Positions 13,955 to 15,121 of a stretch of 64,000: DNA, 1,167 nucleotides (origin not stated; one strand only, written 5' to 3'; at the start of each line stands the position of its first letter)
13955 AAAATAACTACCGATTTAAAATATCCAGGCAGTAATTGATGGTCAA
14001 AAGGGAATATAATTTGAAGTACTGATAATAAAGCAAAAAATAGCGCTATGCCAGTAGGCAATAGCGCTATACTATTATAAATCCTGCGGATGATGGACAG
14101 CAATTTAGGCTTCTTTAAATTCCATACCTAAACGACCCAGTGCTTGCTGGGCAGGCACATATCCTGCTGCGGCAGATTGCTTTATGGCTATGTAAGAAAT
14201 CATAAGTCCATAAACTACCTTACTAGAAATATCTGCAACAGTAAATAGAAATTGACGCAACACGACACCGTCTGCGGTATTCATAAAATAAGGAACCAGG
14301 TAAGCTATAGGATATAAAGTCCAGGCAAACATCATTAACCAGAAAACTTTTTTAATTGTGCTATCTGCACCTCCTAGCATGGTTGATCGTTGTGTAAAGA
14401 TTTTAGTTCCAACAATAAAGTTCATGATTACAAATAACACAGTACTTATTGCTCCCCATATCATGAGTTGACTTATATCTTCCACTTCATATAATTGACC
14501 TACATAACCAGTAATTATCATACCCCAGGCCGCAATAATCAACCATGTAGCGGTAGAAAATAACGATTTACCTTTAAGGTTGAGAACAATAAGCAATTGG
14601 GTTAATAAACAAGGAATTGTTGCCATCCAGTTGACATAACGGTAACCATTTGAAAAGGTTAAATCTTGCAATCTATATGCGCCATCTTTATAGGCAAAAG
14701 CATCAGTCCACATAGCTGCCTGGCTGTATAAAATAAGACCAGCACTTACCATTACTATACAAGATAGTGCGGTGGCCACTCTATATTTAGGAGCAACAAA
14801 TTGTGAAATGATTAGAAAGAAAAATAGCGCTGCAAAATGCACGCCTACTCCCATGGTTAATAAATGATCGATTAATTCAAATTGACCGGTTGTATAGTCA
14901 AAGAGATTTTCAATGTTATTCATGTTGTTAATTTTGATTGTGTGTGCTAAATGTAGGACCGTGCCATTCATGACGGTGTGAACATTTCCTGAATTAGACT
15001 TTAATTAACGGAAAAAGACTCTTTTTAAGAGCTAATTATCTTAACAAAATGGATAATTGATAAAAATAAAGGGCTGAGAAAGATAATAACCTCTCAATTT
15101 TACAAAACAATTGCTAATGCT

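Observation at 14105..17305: Divergent Cl- pump / Na+ pump rhodopsin pair bracketing two stand-alone BLUF photoreceptors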

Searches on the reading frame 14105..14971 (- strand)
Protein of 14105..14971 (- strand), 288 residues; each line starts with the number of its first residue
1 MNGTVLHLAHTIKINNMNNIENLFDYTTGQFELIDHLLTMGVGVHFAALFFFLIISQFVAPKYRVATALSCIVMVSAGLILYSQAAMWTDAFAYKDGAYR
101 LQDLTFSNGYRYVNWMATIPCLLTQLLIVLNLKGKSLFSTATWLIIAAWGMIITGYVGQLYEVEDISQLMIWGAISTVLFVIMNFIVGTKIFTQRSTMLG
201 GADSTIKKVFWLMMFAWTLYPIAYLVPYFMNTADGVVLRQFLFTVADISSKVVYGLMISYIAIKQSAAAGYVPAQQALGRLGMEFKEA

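Call 3: search_protein_families(library=pfam, proteins=[window:14105-14971:-], max_evalue=0.01)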
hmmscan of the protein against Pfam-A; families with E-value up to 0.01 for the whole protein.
window:14105-14971:- (288 aa): 1 family
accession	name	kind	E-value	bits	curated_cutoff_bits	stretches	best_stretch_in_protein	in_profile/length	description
PF01036.24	Bac_rhodopsin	-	4.5e-50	170.6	24.6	1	33-264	2-223/224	Bacteriorhodopsin-like protein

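Call 6: search_solved_structures(query=window:14105-14971:-, max_evalue=1e-10)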
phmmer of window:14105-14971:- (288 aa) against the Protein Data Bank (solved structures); distinct sequences matched with E-value up to 1e-10: 39.
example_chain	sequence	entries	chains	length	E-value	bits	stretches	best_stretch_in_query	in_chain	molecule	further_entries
6ab9_A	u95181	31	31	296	2.1e-155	519.6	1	15-287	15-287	Chloride pumping rhodopsin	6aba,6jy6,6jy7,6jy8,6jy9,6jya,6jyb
5fjg_A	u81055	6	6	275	4.4e-155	518.6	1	15-287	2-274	CHLORIDE PUMPING RHODOPSIN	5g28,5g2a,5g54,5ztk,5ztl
5b2n_A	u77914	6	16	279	1.7e-154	516.7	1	16-287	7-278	Chloride pumping rhodopsin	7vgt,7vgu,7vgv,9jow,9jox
5g2d_A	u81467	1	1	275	1.8e-154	516.5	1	15-287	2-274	CHLORIDE PUMP RHODOPSIN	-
5g2c_A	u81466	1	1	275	2.2e-154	516.2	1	15-287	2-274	CHLORIDE PUMPING RHODOPSIN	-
7cri_A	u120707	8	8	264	1.6e-150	503.6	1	19-281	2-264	Chloride pumping rhodopsin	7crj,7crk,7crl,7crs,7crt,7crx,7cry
8qle_A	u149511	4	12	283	1.9e-54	188.5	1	18-280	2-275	Bacteriorhodopsin-like protein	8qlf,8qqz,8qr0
9tbf_A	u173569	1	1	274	1.3e-53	185.8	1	18-279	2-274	Bacteriorhodopsin-like protein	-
8jh0_A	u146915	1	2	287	2.7e-53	184.7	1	28-272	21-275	Xanthorhodopsin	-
9tbd_A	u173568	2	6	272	3.6e-53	184.3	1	18-276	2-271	Bacteriorhodopsin-like protein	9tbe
4xtl_A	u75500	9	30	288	2.4e-49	171.8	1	19-268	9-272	Sodium pumping rhodopsin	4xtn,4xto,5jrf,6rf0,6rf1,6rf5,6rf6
7q36_A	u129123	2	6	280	2.4e-49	171.8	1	19-267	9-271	Sodium pumping rhodopsin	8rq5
6yby_A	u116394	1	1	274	4.6e-49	170.8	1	19-265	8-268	Sodium pumping rhodopsin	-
3x3b_A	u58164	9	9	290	4.8e-49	170.8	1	19-266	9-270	Sodium pumping rhodopsin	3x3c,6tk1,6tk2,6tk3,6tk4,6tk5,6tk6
6ybz_A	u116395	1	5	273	5.5e-49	170.6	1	19-265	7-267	Sodium pumping rhodopsin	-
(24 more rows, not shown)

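Call 11: find_related_loci(query=window:14105-14971:-, collection=genome_contigs, flank=8000)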
Query window:14105-14971:- (288 aa) in genome_contigs; peptide patterns used: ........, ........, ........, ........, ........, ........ (x = any residue, [..] = any of these).
87 stretches matched a pattern; 49 encode a relative of the query (tblastn E <= 1e-3); 46 distinct loci.
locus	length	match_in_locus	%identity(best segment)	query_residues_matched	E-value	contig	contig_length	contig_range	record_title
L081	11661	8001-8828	82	13-288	8e-156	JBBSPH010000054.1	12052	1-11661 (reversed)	MAG: Flavobacteriales bacterium isolate LS6_sbin.50 LS6_sbin.50_K_885454_L_12052_cov_10.0000, whole genome shotgun seque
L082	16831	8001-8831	78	12-288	2e-148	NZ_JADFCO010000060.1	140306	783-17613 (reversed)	Nonlabens antarcticus strain JCM 14068 415, whole genome shotgun sequence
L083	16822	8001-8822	79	15-288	7e-147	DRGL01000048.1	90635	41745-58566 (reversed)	MAG TPA_asm: Pricia antarctica isolate HyVt-345 HyVt-345_k145_599445, whole genome shotgun sequence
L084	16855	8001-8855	76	10-287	2e-144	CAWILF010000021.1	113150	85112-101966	MAG: uncultured Flavobacteriaceae bacterium isolate MFD03250.bin.3.131 genome assembly, contig: contig_5688, whole genom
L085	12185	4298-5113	76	17-286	4e-141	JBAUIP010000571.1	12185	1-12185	MAG: Pricia sp. isolate MFD12121_ilm_asm_bin27 k127_77006, whole genome shotgun sequence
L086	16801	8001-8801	79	13-279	8e-141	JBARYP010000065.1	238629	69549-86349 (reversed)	MAG: Nonlabens sp. isolate MFD12159_ilm_asm_bin24 k127_261053, whole genome shotgun sequence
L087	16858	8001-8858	74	1-284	2e-140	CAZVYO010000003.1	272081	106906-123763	MAG TPA_asm: uncultured Flavobacteriaceae bacterium isolate SRP342821_co1_79 genome assembly, contig: NODE_6_length_2720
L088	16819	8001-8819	78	16-288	2e-140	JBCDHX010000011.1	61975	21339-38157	MAG: Bacteroidota bacterium isolate P01_H01_bin.166 k141_584292_length_61975_cov_15.7662, whole genome shotgun sequence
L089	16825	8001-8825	74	10-284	2e-137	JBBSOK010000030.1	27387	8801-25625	MAG: Flavobacteriales bacterium isolate LS6_sbin.28 LS6_sbin.28_K_773081_L_27387_cov_21.9735, whole genome shotgun seque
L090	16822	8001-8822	74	15-288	1e-136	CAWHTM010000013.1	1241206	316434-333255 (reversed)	MAG: uncultured Flavobacteriaceae bacterium isolate MFD03250.bin.2.47 genome assembly, contig: contig_4875, whole genome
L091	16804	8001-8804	75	13-280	2e-136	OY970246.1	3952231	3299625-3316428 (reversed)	MAG: uncultured Flavobacteriaceae bacterium isolate MFD03250.bin.c.2 genome assembly, chromosome: 1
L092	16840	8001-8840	74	9-284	2e-136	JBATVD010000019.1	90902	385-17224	MAG: Nonlabens sp. isolate MFD12122_ilm_asm_bin10 k127_76829, whole genome shotgun sequence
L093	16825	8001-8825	75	13-287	3e-135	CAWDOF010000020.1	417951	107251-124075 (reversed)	MAG: uncultured Flavobacteriaceae bacterium isolate MFD03250.bin.1.160 genome assembly, contig: contig_2870, whole genom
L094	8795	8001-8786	77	17-278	1e-134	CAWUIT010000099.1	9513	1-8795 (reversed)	MAG: uncultured Dokdonia sp. isolate SRR17458603_concoct_6_1705322974 genome assembly, contig: ERZ21854008.665, whole ge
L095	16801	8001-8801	75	17-283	2e-134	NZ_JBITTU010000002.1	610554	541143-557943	Leeuwenhoekiella sp. NPDC079379 NPDC079379_375_D6.ctg-0002, whole genome shotgun sequence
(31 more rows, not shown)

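Call 22: search_solved_structures(query=window:14105-14971:-, max_evalue=1e-100, show_alignments=1)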
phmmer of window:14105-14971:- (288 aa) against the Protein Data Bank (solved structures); distinct sequences matched with E-value up to 1e-100: 6.
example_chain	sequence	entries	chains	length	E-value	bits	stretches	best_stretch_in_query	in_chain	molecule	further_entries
6ab9_A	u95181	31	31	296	2.1e-155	519.6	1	15-287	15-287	Chloride pumping rhodopsin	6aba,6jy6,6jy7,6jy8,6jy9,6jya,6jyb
5fjg_A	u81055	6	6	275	4.4e-155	518.6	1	15-287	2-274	CHLORIDE PUMPING RHODOPSIN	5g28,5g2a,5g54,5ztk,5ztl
5b2n_A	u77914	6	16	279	1.7e-154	516.7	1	16-287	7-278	Chloride pumping rhodopsin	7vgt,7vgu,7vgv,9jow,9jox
5g2d_A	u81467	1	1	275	1.8e-154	516.5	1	15-287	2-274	CHLORIDE PUMP RHODOPSIN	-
5g2c_A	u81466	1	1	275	2.2e-154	516.2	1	15-287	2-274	CHLORIDE PUMPING RHODOPSIN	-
7cri_A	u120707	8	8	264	1.6e-150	503.6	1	19-281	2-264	Chloride pumping rhodopsin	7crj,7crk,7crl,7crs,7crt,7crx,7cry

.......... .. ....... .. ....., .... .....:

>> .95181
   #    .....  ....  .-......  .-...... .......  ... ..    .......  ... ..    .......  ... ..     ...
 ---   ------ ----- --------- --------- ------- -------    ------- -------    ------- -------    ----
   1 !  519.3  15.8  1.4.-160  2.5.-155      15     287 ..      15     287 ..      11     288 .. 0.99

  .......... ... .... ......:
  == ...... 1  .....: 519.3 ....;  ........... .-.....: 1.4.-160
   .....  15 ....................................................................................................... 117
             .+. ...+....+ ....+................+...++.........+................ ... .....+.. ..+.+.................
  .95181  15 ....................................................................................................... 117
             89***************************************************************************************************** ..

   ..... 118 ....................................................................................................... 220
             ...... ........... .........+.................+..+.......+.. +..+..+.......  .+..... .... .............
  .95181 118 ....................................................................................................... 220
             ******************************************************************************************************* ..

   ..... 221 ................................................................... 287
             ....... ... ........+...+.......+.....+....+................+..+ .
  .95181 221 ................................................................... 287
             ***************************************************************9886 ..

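Call 30: find_homologous_proteins(query=window:14105-14971:-, max_evalue=1e-60)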
Query window:14105-14971:- (288 aa): 147 proteins with E <= 1e-60 among 1737 candidates; the best 120 are listed.
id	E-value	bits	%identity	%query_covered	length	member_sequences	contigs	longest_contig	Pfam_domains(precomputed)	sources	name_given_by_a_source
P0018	4.7e-184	628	100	100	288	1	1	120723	PF01036.25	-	-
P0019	7.3e-163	559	92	94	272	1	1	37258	PF01036.25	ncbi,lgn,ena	-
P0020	5.4e-150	517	84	95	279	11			PF01036.25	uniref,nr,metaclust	uniref:Chloride pumping rhodopsin n=1 Tax=Nonlabens marinus S1-08 TaxID=1454201 RepID=UPI0008072C15|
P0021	3.0e-146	504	83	94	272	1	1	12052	PF01036.25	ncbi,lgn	-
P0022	4.9e-146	504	84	94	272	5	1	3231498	PF01036.25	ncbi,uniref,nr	ncbi:Bacteriorhodopsin [Nonlabens sp. YIK11]|uniref:bacteriorhodopsin n=1 Tax=Nonlabens sp. YIK11 Ta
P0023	1.7e-141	489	81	93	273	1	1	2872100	PF01036.25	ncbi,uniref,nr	ncbi:bacteriorhodopsin [Nonlabens ponticola]|uniref:Rhodopsin n=1 Tax=Nonlabens ponticola TaxID=2496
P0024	1.3e-138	479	80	94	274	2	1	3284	PF01036.25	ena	-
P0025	2.1e-138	479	79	94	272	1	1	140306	PF01036.25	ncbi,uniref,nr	ncbi:bacteriorhodopsin [Nonlabens antarcticus]|uniref:bacteriorhodopsin n=1 Tax=Nonlabens antarcticu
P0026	2.7e-138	478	80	94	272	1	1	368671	PF01036.25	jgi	jgi:bacteriorhodopsin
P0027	4.1e-138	478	78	94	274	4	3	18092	PF01036.25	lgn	-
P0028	5.7e-136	471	80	94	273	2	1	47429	PF01036.25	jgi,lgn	jgi:bacteriorhodopsin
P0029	7.6e-136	470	79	94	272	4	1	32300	PF01036.25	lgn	-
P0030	1.8e-133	462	78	94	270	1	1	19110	PF01036.25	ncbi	ncbi:MAG: bacteriorhodopsin [Pricia sp.]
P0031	3.3e-132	458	76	94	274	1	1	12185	PF01036.25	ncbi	ncbi:MAG: bacteriorhodopsin [Pricia sp.]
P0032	4.1e-132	458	77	94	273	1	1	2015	PF01036.25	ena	-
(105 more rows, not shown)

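Call 31: find_encoding_contigs(protein=P0022, flank=8000, max_places=2)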
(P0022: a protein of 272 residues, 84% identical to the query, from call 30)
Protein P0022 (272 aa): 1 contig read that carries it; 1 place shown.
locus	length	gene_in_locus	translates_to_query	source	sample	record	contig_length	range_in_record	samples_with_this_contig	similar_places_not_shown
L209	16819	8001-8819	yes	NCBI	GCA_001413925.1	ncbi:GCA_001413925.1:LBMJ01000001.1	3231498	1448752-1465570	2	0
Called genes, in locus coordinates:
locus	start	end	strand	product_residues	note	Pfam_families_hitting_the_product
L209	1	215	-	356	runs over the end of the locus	PF06580:His_kinase, PF02518:HATPase_c (weak)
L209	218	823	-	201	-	-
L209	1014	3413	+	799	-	PF13620:CarboxypepD_reg, PF13715:CarbopepD_reg_2, PF00593:TonB_dep_Rec_b-barrel, PF14905:OMP_b-brl_3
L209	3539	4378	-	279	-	PF01036:Bac_rhodopsin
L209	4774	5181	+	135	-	PF04940:BLUF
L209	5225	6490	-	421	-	PF00483:NTP_transferase, PF24894:Hexapep_GlmU, PF25247:LbH_GLGC, PF25084:LbH_EIF2B (faint), PF25087:GMPPB_C (faint)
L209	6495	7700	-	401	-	PF13439:Glyco_transf_4, PF13579:Glyco_trans_4_4, PF20706:GT4-conflict, PF08323:Glyco_transf_5, PF00534:Glycos_transf_1, PF13692:Glyco_trans_1_4, PF13524:Glyco_trans_1_2 (weak)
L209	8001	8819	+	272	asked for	PF01036:Bac_rhodopsin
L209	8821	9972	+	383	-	PF10011:DUF2254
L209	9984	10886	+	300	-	PF15461:BCD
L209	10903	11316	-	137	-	PF04940:BLUF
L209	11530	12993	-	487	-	-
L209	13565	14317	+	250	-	-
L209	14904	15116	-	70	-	-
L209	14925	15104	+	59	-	-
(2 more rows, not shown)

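Call 32: find_encoding_contigs(protein=P0023, flank=8000, max_places=2)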
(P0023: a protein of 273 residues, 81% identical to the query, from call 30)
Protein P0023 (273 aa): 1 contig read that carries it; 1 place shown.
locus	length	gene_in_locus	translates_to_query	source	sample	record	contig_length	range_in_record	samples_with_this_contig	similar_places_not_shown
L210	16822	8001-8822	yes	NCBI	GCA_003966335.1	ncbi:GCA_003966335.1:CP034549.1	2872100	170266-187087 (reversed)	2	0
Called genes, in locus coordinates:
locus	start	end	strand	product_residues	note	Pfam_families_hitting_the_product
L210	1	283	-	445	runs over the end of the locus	PF10091:Glycoamylase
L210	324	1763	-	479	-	PF14322:SusD-like_3, PF07980:SusD_RagB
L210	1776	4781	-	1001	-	PF13620:CarboxypepD_reg, PF13715:CarbopepD_reg_2, PF07715:Plug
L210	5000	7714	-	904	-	-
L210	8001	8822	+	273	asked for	PF01036:Bac_rhodopsin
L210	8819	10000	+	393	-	PF10011:DUF2254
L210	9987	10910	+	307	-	PF15461:BCD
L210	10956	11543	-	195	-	PF20347:DUF6642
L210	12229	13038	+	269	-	PF00702:Hydrolase (weak), PF05116:S6PP, PF08282:Hydrolase_3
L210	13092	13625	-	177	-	-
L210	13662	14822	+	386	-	PF12895:ANAPC3 (faint), PF20308:TPR-S (faint), PF13424:TPR_12 (faint), PF00515:TPR_1 (faint), PF07719:TPR_2 (faint), PF13174:TPR_6 (faint), PF14559:TPR_19 (weak), PF13432:TPR_16 (weak), +10 more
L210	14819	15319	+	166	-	-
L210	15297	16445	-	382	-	PF13506:Glyco_transf_21, PF00535:Glycos_transf_2, PF13641:Glyco_tranf_2_3, PF13632:Glyco_trans_2_3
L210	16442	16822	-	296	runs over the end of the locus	PF03706:LPG_synthase_TM (faint)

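Call 33: find_encoding_contigs(protein=P0026, flank=8000, max_places=2)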
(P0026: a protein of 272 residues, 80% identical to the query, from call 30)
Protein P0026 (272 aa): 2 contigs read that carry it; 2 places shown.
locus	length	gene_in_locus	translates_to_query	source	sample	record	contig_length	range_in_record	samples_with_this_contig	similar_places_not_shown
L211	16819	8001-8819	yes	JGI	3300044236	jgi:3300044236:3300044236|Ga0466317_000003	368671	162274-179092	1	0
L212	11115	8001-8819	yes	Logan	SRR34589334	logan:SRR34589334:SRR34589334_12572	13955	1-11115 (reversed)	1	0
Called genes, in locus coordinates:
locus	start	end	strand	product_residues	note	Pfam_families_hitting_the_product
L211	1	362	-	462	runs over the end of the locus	PF01546:Peptidase_M20, PF07687:M20_dimer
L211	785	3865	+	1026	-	PF02384:N6_Mtase, PF20473:MmeI_Mtase, PF07669:Eco57I, PF12950:TaqI_C (weak)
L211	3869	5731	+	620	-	PF00383:dCMP_cyt_deam_1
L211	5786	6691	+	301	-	PF13091:PLDc_2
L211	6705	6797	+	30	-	-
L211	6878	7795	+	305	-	PF04960:Glutaminase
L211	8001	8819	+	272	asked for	PF01036:Bac_rhodopsin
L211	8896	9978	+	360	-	PF10011:DUF2254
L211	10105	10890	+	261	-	PF15461:BCD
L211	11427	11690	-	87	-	PF01541:GIY-YIG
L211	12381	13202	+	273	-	PF08282:Hydrolase_3, PF05116:S6PP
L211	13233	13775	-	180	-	-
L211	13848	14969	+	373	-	PF00515:TPR_1 (faint), PF07719:TPR_2 (faint), PF12895:ANAPC3 (faint), PF13174:TPR_6 (faint), PF13428:TPR_14 (faint), PF14559:TPR_19 (faint), PF24575:TPR_Slam (faint), PF23914:TPR_CcmH_CycH, +3 more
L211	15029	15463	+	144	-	-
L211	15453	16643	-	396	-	PF00535:Glycos_transf_2, PF13641:Glyco_tranf_2_3, PF13506:Glyco_transf_21, PF13632:Glyco_trans_2_3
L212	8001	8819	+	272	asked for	PF01036:Bac_rhodopsin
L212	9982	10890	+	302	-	PF15461:BCD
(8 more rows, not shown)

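Call 46: find_related_loci(query=window:14105-14923:-, collection=metagenome_contigs, flank=6000)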
Query window:14105-14923:- (272 aa) in metagenome_contigs; peptide patterns used: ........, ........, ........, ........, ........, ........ (x = any residue, [..] = any of these).
211 stretches matched a pattern; 3 encode a relative of the query (tblastn E <= 1e-3); 3 distinct loci.
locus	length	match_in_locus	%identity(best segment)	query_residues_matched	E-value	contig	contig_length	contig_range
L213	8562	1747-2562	80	1-272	1e-148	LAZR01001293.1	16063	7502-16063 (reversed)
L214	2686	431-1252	79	1-272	7e-149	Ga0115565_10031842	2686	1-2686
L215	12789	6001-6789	72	1-263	1e-129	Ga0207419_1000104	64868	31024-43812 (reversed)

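Call 52: search_protein_families(library=ncbifam, proteins=[window:14105-14923:-], max_evalue=0.001)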
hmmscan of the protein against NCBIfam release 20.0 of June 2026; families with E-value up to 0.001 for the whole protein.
window:14105-14923:- (272 aa): 0 families
